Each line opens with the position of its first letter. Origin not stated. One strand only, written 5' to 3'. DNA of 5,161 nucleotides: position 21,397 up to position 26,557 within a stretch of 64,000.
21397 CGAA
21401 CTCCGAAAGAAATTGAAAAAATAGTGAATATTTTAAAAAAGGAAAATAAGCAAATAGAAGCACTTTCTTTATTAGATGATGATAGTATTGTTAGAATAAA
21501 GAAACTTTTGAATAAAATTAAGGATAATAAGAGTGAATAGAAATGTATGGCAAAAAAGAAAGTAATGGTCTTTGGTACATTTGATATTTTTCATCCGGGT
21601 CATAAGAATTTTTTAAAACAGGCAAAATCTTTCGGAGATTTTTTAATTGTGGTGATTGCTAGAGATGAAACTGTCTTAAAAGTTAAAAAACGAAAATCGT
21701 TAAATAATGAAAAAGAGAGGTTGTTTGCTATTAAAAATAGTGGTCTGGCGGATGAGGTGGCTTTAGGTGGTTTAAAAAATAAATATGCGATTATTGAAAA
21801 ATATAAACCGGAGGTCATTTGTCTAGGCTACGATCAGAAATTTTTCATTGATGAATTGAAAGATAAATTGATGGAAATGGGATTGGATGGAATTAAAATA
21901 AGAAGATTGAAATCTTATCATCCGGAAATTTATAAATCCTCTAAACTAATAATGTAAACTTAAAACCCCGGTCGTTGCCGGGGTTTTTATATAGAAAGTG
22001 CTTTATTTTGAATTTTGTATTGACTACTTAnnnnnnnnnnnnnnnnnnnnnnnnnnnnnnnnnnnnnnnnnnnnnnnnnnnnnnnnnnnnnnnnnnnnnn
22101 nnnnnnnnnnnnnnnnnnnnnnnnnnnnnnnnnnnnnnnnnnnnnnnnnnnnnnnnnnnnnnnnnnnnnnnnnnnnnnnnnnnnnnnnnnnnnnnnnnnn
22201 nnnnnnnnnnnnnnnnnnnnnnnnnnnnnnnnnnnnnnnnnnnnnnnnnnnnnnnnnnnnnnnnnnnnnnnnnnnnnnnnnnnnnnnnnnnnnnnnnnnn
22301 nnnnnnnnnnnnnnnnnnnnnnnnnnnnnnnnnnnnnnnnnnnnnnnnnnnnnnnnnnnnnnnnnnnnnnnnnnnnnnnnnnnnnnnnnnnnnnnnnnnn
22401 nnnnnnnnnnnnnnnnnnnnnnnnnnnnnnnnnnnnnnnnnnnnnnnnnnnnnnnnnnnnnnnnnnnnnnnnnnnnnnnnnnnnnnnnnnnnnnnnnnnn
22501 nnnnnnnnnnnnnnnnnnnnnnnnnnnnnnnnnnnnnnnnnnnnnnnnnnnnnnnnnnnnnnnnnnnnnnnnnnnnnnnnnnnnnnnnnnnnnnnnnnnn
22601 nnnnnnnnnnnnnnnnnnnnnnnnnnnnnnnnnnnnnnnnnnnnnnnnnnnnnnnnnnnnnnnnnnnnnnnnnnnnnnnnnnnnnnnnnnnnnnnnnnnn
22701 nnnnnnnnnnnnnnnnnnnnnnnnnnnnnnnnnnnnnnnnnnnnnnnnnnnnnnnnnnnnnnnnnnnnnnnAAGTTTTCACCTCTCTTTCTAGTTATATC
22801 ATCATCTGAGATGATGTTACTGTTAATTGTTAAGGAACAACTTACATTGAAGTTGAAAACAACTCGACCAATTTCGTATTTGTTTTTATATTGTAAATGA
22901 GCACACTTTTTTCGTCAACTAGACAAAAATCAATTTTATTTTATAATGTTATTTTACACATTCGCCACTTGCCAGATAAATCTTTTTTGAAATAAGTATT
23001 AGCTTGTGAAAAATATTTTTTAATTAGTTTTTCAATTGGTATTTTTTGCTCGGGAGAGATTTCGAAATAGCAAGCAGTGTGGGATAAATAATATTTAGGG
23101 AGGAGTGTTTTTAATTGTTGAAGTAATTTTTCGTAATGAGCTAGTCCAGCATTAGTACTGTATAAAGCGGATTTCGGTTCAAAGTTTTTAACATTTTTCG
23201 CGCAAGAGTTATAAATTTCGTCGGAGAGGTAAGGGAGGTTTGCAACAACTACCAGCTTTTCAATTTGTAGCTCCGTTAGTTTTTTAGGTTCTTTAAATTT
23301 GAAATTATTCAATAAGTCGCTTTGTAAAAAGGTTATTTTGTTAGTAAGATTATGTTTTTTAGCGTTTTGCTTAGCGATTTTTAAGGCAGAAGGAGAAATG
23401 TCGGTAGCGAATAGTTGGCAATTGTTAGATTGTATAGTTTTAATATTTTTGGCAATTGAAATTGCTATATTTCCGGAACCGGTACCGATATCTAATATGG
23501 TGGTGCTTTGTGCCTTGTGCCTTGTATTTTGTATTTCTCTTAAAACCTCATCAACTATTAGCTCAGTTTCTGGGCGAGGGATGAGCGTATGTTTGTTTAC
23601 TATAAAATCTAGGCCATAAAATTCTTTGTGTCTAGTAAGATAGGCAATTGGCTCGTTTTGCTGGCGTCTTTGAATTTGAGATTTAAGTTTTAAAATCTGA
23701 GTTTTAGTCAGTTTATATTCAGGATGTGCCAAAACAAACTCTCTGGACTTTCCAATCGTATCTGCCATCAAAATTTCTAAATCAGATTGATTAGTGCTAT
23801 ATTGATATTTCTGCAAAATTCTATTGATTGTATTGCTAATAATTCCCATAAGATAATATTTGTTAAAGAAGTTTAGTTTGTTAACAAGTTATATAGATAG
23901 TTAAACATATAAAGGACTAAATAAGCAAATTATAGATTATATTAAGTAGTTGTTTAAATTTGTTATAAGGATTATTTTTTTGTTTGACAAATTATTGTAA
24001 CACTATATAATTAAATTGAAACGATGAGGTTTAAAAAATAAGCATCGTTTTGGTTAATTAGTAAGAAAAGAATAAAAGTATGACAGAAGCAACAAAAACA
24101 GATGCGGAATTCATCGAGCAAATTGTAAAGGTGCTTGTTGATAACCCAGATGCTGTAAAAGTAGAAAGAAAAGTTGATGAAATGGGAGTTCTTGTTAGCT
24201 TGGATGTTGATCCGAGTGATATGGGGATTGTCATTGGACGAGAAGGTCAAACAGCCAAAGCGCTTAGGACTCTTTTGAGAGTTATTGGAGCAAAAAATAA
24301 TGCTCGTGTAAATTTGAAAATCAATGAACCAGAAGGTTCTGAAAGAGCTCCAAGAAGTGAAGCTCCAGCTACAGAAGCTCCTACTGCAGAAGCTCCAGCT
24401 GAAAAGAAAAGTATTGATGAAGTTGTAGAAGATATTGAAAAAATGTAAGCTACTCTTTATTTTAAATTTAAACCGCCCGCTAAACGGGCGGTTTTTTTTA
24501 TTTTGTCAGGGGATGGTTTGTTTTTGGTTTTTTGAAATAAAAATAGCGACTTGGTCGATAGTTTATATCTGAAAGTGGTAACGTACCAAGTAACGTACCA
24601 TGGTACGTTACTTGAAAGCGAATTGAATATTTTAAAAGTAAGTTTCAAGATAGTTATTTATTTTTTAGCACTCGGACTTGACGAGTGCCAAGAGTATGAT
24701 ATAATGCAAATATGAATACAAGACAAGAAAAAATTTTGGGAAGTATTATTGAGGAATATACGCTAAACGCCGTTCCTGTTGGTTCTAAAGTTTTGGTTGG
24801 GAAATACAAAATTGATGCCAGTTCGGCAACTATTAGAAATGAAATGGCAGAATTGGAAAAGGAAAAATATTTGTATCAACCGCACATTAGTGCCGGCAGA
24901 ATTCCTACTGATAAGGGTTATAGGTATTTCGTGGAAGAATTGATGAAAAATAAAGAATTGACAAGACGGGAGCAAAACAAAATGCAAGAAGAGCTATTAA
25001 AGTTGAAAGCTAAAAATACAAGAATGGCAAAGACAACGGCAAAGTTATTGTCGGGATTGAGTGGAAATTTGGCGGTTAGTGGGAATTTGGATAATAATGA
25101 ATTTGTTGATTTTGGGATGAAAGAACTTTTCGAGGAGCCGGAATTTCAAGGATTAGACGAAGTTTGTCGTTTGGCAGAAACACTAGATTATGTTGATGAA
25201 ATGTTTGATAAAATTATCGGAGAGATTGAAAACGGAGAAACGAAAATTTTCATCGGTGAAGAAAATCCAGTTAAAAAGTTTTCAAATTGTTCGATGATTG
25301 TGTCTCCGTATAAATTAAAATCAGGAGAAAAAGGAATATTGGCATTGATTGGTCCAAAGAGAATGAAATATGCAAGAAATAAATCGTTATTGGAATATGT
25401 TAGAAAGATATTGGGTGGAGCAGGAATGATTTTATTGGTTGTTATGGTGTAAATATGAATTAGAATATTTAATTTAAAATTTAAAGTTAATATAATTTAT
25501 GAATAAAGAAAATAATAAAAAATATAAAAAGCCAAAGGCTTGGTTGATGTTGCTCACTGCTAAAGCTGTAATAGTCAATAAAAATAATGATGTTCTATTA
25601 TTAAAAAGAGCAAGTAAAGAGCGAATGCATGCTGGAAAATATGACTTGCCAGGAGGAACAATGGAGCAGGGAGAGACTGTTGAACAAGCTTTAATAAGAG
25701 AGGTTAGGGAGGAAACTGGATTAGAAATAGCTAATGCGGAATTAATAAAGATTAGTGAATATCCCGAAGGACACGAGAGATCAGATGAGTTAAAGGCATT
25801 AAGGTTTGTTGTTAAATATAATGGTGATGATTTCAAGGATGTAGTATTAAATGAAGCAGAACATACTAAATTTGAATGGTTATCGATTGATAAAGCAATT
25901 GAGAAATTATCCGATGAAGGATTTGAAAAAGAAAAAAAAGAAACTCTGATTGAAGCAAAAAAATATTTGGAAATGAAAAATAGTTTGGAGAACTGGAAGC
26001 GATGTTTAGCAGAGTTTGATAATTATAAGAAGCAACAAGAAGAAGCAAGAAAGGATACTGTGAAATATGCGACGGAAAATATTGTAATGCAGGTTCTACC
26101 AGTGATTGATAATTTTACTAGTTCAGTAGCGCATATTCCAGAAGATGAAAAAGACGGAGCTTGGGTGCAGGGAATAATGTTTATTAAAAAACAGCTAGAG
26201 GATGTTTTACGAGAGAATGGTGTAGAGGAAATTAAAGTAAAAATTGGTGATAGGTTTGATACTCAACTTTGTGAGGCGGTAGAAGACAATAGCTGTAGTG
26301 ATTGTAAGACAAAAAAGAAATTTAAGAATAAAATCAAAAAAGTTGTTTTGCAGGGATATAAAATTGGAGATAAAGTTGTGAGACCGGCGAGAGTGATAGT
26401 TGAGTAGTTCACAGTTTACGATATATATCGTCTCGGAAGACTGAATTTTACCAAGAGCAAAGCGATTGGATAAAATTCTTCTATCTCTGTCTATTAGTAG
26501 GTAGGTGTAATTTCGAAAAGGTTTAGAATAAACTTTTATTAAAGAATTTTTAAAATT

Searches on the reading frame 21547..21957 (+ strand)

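Call 42: search_protein_families(library=pfam, proteins=[window:21547-21957:+], max_evalue=0.00001)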
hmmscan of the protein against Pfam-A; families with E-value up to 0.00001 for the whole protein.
window:21547-21957:+ (136 aa): 1 family
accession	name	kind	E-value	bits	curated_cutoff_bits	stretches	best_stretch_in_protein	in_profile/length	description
PF01467.32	CTP_transf_like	-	2.3e-15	57.4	21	1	8-135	2-131/133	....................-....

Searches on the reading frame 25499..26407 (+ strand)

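Call 42: search_protein_families(library=pfam, proteins=[window:25499-26407:+], max_evalue=0.00001)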
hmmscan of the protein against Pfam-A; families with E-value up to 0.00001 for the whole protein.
window:25499-26407:+ (302 aa): 3 families
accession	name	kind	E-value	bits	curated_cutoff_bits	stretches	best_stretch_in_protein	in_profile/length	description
PF01025.24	GrpE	-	2.9e-34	118.6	25.8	1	143-301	12-163/165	GrpE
PF00293.34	NUDIX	-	1.2e-20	74.3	21.1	1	21-137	6-119/134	NUDIX domain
PF14815.12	NUDIX_4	-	3.1e-06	27.4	35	1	23-80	3-56/113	NUDIX domain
